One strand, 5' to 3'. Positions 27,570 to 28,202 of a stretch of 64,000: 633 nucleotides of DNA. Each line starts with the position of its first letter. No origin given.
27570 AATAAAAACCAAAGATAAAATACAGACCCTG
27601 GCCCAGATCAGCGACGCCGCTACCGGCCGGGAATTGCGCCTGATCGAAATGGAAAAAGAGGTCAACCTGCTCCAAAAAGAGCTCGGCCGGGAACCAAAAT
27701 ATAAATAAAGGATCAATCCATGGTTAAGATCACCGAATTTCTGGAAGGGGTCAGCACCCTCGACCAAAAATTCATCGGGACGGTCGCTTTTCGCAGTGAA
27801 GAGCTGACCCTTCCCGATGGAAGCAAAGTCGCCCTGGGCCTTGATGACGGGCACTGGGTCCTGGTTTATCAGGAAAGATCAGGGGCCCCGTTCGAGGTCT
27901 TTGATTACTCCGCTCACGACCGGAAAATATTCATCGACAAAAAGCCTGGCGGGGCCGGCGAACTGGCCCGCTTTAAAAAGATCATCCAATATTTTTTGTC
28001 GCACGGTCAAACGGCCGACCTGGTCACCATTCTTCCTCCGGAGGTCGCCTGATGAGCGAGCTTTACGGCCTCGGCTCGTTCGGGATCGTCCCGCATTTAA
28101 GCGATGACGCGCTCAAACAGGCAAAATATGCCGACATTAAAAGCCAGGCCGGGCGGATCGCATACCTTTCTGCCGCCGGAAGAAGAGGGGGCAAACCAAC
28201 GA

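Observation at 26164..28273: PAS-only membrane sensor and two tiny coupled ORFs fused to the front of the ilvDBNC operon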

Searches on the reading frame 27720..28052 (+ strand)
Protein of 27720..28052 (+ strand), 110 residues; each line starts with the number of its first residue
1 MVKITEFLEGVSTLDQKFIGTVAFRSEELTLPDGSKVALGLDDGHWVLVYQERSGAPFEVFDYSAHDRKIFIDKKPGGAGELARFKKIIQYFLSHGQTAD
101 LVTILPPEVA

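Call 5: search_protein_families(library=pfam, proteins=[window:27720-28052:+], max_evalue=1)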
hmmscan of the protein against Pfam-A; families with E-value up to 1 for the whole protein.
window:27720-28052:+ (110 aa): 0 families

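Call 6: search_protein_families(library=ncbifam, proteins=[window:27720-28052:+], max_evalue=10)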
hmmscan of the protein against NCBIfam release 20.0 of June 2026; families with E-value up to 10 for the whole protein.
window:27720-28052:+ (110 aa): 1 family
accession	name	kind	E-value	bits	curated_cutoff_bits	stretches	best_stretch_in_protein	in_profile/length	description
TIGR03075.1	PQQ_enz_alc_DH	subfamily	0.27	9.8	480.05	1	35-79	273-314/530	PQQ-dependent dehydrogenase, methanol/ethanol family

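Call 7: search_protein_families(library=phrogs, proteins=[window:27720-28052:+], max_evalue=10)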
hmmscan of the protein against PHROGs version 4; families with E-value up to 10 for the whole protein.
window:27720-28052:+ (110 aa): 1 family
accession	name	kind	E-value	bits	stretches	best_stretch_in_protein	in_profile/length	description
phrog_34525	-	unknown function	0.17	12.8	1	33-88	84-139/143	-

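Call 8: find_homologous_proteins(query=window:27720-28052:+, max_evalue=1)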
Query window:27720-28052:+ (110 aa): 84 proteins with E <= 1 among 96 candidates.
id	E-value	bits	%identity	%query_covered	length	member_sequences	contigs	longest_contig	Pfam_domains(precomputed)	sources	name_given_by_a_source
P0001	2.7e-66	238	100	100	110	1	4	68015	-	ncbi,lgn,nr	ncbi:MAG: hypothetical protein KKC80_03765 [Candidatus Margulisbacteria bacterium]|nr:hypothetical p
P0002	4.5e-56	206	80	100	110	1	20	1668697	-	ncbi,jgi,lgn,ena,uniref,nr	ncbi:hypothetical protein A3K48_05215 [candidate division WOR-1 bacterium RIFOXYA12_FULL_52_29]|unir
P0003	1.7e-49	184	75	100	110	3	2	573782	-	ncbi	ncbi:MAG: hypothetical protein WCW67_01420 [Candidatus Margulisiibacteriota bacterium]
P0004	3.4e-49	183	75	100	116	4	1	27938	-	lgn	-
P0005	6.8e-49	182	74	100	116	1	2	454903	-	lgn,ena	-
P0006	2.0e-43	165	66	97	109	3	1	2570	-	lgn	-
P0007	6.8e-42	160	66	97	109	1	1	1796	-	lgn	-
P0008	5.0e-39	151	62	97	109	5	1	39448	-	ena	-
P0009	8.6e-39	150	61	97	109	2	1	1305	-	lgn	-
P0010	2.7e-38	148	62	97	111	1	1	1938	-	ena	-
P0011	7.8e-38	147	61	99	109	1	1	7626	-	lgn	-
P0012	1.7e-37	146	58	98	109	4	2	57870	-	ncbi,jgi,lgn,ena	ncbi:MAG: hypothetical protein WC632_07115 [Candidatus Margulisiibacteriota bacterium]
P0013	2.0e-37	145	64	97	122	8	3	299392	-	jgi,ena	-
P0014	3.1e-37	145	58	98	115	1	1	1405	-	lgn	-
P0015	7.5e-37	144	59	100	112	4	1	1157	-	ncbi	-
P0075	3.6e-30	122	49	100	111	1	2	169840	-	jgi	jgi:hypothetical protein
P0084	6.9e-19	86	42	100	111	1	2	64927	-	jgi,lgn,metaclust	jgi:hypothetical protein|metaclust:\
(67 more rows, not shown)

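Call 11: find_related_loci(query=A1, collection=genome_contigs, flank=6000)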
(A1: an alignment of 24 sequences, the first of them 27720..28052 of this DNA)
Query A1 (110 aa) in genome_contigs; peptide patterns used: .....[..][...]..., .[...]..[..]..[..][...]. (x = any residue, [..] = any of these).
41 stretches matched a pattern; 24 encode a relative of the query (tblastn E <= 1e-3); 24 distinct loci.
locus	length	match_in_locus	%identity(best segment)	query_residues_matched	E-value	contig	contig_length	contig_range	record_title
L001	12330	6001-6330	80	1-110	3e-61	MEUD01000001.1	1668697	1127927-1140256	MAG: candidate division WOR-1 bacterium RIFOXYB2_FULL_45_9 RIFOXYB2_FULL_WOR_1_45_9_curated_complete, whole genome shotg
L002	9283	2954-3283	74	1-110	2e-55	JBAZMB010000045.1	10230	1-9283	MAG: Candidatus Margulisiibacteriota bacterium isolate SO_2017_LW4_30 scaffold_12605_c1_LW137-91_2017, whole genome shot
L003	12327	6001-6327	57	1-109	2e-44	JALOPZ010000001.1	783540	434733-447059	MAG: Candidatus Margulisiibacteriota bacterium isolate Prado142 scaffold_0, whole genome shotgun sequence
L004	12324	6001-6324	58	1-108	7e-42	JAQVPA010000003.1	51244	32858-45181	MAG: Candidatus Margulisiibacteriota bacterium isolate STF1_193 NODE_1243_length_51244_cov_3.505487_Sandtown_F1, whole g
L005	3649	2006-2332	56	1-109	5e-41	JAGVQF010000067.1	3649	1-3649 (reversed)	MAG: Candidatus Saganbacteria bacterium isolate DeMMO3_43 c_000000064288, whole genome shotgun sequence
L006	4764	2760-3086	56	1-109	3e-41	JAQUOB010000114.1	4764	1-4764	MAG: Candidatus Margulisiibacteriota bacterium isolate STD1_191 NODE_71830_length_4764_cov_9.779168_Sandtown_D1, whole g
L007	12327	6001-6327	53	1-109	9e-41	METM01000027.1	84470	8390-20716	MAG: candidate division WOR-1 bacterium RIFCSPHIGHO2_01_FULL_53_15 rifcsphigho2_01_scaffold_643, whole genome shotgun se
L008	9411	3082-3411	51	1-110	2e-40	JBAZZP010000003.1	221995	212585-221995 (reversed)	MAG: Candidatus Margulisiibacteriota bacterium isolate SO_2017_GW3_19 scaffold_74_c1_OW296A_2017, whole genome shotgun s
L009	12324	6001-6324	56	1-108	4e-39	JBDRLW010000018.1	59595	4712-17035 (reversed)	MAG: bacterium isolate MEGAHIT-group-1.8 k141_9126724, whole genome shotgun sequence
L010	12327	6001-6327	56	1-109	3e-39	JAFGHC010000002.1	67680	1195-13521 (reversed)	MAG: Candidatus Saganbacteria bacterium isolate Zod_Metabat.143 k87_253787, whole genome shotgun sequence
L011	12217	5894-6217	50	1-108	4e-39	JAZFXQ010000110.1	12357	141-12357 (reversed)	MAG: Candidatus Margulisiibacteriota bacterium isolate BS4bin.5 BS4bin.5_110, whole genome shotgun sequence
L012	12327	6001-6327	50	1-109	9e-39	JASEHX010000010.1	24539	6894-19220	MAG: Candidatus Margulisiibacteriota bacterium isolate Yes70-34 NODE_734_length_24539_cov_5.393155, whole genome shotgun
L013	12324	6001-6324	49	1-108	7e-38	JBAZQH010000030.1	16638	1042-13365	MAG: Candidatus Margulisiibacteriota bacterium isolate SO_2017_SWC_49 scaffold_2963_c1_LP-4_2017, whole genome shotgun s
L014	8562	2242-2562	54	1-106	5e-37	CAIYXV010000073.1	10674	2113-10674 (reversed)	uncultured bacterium isolate AlinenSediments_bin-4880 genome assembly, contig: bin-4880:073/137, whole genome shotgun se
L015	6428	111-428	52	1-106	5e-37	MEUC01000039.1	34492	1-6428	MAG: candidate division WOR-1 bacterium RIFOXYB2_FULL_42_35 rifoxyb2_full_scaffold_441, whole genome shotgun sequence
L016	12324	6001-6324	47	1-108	8e-36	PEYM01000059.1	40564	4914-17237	MAG: Candidatus Saganbacteria bacterium CG08_land_8_20_14_0_20_45_16 CG08_land_8_20_14_0.20_scaffold_193_c, whole genome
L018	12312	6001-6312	49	1-104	8e-33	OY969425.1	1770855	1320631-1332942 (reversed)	MAG: uncultured bacterium isolate MFD03726.bin.c.3 genome assembly, chromosome: 1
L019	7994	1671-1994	47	1-108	1e-32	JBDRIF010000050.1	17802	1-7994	MAG: bacterium isolate MEGAHIT-group-1.57 k141_8116536, whole genome shotgun sequence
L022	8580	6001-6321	47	1-107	4e-30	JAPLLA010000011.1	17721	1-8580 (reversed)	MAG: Candidatus Saganbacteria bacterium isolate LacPavin_0419_WC90_MAG_42_8 LacPavin_0419_WC90_scaffold_1037202, whole g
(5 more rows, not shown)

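Call 23: predict_structure(alignment_id=A1)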
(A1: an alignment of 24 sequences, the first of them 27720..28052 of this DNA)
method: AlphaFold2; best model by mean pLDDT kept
length: 110 residues; sequences in the alignment: 24
mean_pLDDT: 87.8   pTM: 0.78
mean pLDDT of the five models: 87.8, 85.4, 80.2, 78.9, 69.9
residues with pLDDT >= 90: 61; 70-90: 44; 50-70: 4; < 50: 1
segments of 3 or more residues with pLDDT < 50: none
pLDDT, mean of each block of 10 residues (from residue 1): 73 77 88 93 93 93 95 96 96 88 74
secondary structure, 60 per line:
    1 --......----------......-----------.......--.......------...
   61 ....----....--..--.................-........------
elements in order: H4-8 E19-24 E36-42 E45-51 E58-64 E69-72 H79-95 E101-104

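Call 24: search_solved_structures(query=A1, max_evalue=10)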
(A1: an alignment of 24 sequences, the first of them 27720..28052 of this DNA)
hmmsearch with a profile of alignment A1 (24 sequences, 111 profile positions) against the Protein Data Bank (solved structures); distinct sequences matched with E-value up to 10: 7.
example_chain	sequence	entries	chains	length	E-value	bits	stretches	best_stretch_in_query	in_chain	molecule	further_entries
4d2l_A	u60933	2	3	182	0.015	18.6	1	48-77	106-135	PROTEIN F1L | PROTEIN F1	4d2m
5ajk_A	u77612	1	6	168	0.034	17.5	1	48-105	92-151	HOMOLOG OF VACCINIA VIRUS CDS F1L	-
2vty_A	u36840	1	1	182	0.053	16.9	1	48-77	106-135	PROTEIN F1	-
5ajj_A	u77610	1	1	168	0.057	16.8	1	48-105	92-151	HOMOLOG OF VACCINIA VIRUS CDS F1L PUTATIVE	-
7eey_A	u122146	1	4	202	0.064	16.6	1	19-49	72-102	tRNA-specific adenosine deaminase subunit tad2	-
6oew_A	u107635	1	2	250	0.46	13.9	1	47-105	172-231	Cytidylyltransferase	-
6e20_A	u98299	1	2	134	0.8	13.1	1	13-37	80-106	Galectin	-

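Call 29: search_protein_families(library=pfam, proteins=[L014:1560-2210:+, L014:2943-4202:-, L018:6593-7624:+, L018:7630-8457:+, L018:5516-5986:-, L004:4336-5913:-, L016:4321-5919:-, L003:2914-5940:-, L008:1905-3188:-, L022:4722-5915:-], max_evalue=0.01)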
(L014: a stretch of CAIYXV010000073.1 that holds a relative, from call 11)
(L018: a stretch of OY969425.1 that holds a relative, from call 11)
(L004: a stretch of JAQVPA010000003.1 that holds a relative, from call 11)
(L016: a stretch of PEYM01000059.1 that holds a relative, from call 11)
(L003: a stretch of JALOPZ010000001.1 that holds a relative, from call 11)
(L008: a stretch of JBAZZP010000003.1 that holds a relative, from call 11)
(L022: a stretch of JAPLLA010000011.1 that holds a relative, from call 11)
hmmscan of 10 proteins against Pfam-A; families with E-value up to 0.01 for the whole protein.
L014:1560-2210:+ (216 aa): 0 families

L014:2943-4202:- (419 aa): 1 family
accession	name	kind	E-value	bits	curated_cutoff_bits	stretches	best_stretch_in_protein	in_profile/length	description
PF00330.25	Aconitase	-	7.8e-96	322.3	28.7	2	9-286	1-306/463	Aconitase family (aconitate hydratase)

L018:6593-7624:+ (343 aa): 2 families
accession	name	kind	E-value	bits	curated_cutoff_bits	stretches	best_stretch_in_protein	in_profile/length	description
PF00069.31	Pkinase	-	4.9e-29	102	31.7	1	9-258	1-257/263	Protein kinase domain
PF07714.23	PK_Tyr_Ser-Thr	-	2.3e-23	83.3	23.1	1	11-253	3-250/258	Protein tyrosine and serine/threonine kinase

L018:7630-8457:+ (275 aa): 1 family
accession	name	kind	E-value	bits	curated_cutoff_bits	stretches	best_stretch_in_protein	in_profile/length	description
PF03793.24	PASTA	-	1.8e-34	118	23.2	3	62-125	1-64/64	PASTA domain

L018:5516-5986:- (156 aa): 1 family
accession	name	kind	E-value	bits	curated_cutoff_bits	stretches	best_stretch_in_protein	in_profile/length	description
PF24236.1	Tea_helical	-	0.0037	17.7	27.1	0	38-56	43-61/64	Telomere ends associated alpha-helical domain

L004:4336-5913:- (525 aa): 2 families
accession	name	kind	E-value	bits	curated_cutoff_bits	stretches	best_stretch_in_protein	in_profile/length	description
PF00990.26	GGDEF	-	8.8e-44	149.5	23.8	1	344-516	2-161/161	Diguanylate cyclase, GGDEF domain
PF17853.6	GGDEF_2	-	0.0054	17.4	24.5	0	398-471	34-94/116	GGDEF-like domain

L016:4321-5919:- (532 aa): 1 family
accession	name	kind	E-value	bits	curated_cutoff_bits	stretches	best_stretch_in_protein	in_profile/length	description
PF00990.26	GGDEF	-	9.8e-38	129.9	23.8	1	334-500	3-156/161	Diguanylate cyclase, GGDEF domain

L003:2914-5940:- (1008 aa): 1 family
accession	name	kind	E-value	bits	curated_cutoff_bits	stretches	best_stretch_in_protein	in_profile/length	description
PF00343.26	Phosphorylase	-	4.8e-40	138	27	2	273-518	321-583/713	Carbohydrate phosphorylase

L008:1905-3188:- (427 aa): 0 families

L022:4722-5915:- (397 aa): 1 family
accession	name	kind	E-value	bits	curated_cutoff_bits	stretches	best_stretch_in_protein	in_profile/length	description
PF01467.32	CTP_transf_like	-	1.3e-07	32.3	21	1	117-310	1-132/133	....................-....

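Call 38: search_protein_representatives(alignment_id=A1)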
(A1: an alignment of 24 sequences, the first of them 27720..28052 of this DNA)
Query: 24 sequences, 111 profile positions. Proteins with E-value up to 0.001 (for the whole library): 31; up to 1e-10: 15; up to 1e-30: 6. The best 31 are listed.
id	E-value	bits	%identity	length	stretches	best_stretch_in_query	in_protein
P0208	1.6e-44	166.7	-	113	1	1-109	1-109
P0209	3.5e-41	156.0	-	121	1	1-109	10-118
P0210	3.8e-37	143.0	-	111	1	1-109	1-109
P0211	4.4e-36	139.5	-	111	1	1-106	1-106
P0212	4.5e-36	139.5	-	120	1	1-109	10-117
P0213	1.6e-35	137.8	-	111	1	1-109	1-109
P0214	3.2e-25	104.6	-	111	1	1-80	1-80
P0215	7.4e-25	103.4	-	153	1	2-107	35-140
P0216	3.0e-24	101.4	-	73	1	37-108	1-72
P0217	4.1e-23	97.8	-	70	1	1-64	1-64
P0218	5.2e-23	97.5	-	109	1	13-107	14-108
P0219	7.7e-21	90.5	-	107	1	5-104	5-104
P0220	1.7e-17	79.7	-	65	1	47-109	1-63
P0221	1.1e-11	61.0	-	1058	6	12-37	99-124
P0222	7.1e-11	58.4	-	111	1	25-108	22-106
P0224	2.1e-09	53.6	-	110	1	23-101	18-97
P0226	4.8e-08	49.3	-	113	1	15-106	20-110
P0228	4.5e-07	46.1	-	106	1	10-105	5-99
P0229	1.4e-06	44.6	-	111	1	21-109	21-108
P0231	1.7e-05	41.0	-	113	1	22-105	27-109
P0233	3.7e-05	40.0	-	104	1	10-106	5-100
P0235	1.7e-04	37.8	-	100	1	22-97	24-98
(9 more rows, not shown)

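Call 40: list_cluster_members(proteins=[P0218, P0219, P0222, P0224, P0226, P0228, P0229, P0231, P0233, P0235])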
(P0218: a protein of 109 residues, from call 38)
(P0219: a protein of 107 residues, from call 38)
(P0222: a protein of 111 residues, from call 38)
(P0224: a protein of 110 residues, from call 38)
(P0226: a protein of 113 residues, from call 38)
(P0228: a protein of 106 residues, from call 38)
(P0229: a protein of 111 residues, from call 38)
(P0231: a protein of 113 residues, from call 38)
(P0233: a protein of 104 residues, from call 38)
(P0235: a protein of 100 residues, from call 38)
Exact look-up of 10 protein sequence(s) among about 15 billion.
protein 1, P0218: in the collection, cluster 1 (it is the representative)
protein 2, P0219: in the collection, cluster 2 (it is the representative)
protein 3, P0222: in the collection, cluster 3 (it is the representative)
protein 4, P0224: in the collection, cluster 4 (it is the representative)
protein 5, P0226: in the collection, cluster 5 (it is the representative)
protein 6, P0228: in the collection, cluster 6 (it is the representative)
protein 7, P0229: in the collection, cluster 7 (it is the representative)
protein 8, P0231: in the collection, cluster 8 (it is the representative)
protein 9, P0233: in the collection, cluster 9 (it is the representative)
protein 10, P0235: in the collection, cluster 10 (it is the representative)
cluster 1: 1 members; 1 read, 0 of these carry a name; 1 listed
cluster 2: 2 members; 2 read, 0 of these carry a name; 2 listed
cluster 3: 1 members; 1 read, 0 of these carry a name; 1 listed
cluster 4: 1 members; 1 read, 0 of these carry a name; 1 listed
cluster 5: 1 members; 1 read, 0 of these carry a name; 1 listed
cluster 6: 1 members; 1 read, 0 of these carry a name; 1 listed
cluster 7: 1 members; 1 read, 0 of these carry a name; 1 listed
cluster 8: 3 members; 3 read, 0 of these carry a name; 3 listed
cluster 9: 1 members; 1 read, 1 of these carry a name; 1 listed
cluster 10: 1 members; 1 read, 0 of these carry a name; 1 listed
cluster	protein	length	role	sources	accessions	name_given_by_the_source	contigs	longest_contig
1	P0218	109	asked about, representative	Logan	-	-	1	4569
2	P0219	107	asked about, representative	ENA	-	-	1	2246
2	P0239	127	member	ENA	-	-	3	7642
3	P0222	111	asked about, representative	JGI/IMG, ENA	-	-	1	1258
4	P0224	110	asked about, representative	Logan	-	-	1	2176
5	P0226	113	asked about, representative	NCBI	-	-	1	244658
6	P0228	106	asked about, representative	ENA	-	-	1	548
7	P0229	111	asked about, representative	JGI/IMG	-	-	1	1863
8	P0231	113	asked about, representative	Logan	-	-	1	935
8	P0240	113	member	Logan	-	-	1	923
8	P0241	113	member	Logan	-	-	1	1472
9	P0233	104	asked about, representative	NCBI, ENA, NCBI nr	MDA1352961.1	MAG: hypothetical protein O3A01_00645 [bacterium] | hypothetical protein [bacterium]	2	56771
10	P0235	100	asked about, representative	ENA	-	-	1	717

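Call 41: find_encoding_contigs(protein=P0226, flank=6000, max_places=2)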
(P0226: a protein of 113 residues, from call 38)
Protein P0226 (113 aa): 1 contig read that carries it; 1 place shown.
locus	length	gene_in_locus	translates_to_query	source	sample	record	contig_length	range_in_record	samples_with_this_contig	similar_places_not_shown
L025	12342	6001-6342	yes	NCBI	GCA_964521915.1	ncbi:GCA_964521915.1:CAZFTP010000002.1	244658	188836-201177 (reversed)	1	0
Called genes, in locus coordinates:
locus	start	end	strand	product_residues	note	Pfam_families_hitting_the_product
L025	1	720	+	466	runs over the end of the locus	PF00155:Aminotran_1_2, PF01212:Beta_elim_lyase, PF01276:OKR_DC_1 (faint)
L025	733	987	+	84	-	-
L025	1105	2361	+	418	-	PF00368:HMG-CoA_red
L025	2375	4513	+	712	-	PF16927:HisKA_7TM, PF02518:HATPase_c, PF14501:HATPase_c_5 (weak)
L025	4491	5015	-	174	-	PF00072:Response_reg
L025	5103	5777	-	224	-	PF01351:RNase_HII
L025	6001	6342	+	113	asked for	-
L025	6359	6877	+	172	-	-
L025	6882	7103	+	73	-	-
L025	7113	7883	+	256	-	-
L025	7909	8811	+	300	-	PF00175:NAD_binding_1 (weak), PF10418:DHODB_Fe-S_bind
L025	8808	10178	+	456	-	PF14691:Fer4_20, PF01946:Thi4, PF00890:FAD_binding_2 (weak), PF01266:DAO (weak), PF07992:Pyr_redox_2, PF13450:NAD_binding_8, PF13738:Pyr_redox_3, PF00070:Pyr_redox, +6 more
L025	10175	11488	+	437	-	PF13552:DUF4127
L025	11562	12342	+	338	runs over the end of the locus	PF02912:Phe_tRNA-synt_N, PF01409:tRNA-synt_2d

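Call 42: find_encoding_contigs(protein=P0233, flank=6000, max_places=2)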
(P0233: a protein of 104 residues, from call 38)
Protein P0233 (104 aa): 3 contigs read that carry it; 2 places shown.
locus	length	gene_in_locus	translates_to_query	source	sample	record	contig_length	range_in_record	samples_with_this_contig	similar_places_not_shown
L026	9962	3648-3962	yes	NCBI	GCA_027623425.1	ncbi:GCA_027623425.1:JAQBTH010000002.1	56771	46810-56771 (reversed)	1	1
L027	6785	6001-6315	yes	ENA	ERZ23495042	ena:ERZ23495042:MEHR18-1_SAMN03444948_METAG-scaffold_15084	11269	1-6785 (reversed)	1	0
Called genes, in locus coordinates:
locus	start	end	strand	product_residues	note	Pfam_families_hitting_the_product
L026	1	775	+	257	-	PF01751:Toprim, PF00986:DNA_gyraseB_C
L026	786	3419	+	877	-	PF00521:DNA_topoisoIV, PF03989:DNA_gyraseA_C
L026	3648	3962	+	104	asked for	-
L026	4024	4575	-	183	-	PF09419:PGP_phosphatase (weak), PF00702:Hydrolase (faint)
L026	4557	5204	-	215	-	PF01634:HisG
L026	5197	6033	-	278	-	PF13393:tRNA-synt_His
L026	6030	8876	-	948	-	PF00929:RNase_T, PF00270:DEAD (faint), PF13307:Helicase_C_2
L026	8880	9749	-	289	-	PF17827:PrmC_N, PF05175:MTS (weak), PF13847:Methyltransf_31 (weak)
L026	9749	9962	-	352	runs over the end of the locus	PF03462:PCRF, PF00472:RF-1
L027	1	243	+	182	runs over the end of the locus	PF00579:tRNA-synt_1b, PF22421:SYY_C-terminal, PF01479:S4 (weak)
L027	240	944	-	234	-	PF08241:Methyltransf_11 (weak), PF08242:Methyltransf_12 (weak), PF13649:Methyltransf_25 (weak)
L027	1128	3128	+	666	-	PF02518:HATPase_c, PF00204:DNA_gyraseB, PF01751:Toprim, PF00986:DNA_gyraseB_C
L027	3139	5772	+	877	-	PF00521:DNA_topoisoIV, PF03989:DNA_gyraseA_C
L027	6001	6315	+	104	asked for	-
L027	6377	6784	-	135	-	?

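Call 45: search_protein_families(library=pfam, proteins=[L025:6359-6877:+, L025:6882-7103:+, L025:7113-7883:+, L025:6001-6342:+], max_evalue=1)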
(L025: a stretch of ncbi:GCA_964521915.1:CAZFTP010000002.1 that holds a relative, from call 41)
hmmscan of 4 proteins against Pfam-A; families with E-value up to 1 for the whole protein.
L025:6359-6877:+ (172 aa): 7 families
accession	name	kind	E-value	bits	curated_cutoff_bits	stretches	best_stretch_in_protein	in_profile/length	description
PF21522.3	MreB-like_C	-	0.012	16.6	27.8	1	50-104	68-122/123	Archaeal actin homologue MreB-like, C-terminal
PF03114.23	BAR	-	0.013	15.6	28.5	1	55-139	107-172/234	BAR domain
PF14842.11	FliG_N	-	0.069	14.2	25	1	58-126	22-96/104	FliG N-terminal domain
PF16197.11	KAsynt_C_assoc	-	0.11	13.4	33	1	50-114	33-97/111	Ketoacyl-synthetase C-terminal extension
PF11916.13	Vac14_Fig4_bd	-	0.12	12.3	25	1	58-121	10-76/179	Vacuolar protein 14 C-terminal Fig4p binding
PF05289.16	BLYB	-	0.13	12.9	25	0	59-89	51-81/120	Borrelia hemolysin accessory protein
PF22948.1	MINAR1_N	-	0.19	12.6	28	1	56-81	6-31/95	MINAR1, N-terminal helical domain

L025:6882-7103:+ (73 aa): 0 families

L025:7113-7883:+ (256 aa): 2 families
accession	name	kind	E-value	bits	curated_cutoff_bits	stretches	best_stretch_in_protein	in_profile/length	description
PF07238.19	PilZ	-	0.024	15.4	22.5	1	140-226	26-100/102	PilZ domain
PF07776.21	zf-AD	-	0.08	13.6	28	1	93-127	23-58/75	Zinc-finger associated domain (zf-AD)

L025:6001-6342:+ (113 aa): 1 family
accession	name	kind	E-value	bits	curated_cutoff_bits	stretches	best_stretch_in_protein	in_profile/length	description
PF25691.1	BW3TFN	-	0.013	15.9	27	1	9-70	42-104/174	Baseplate wedge 3 tail fiber network component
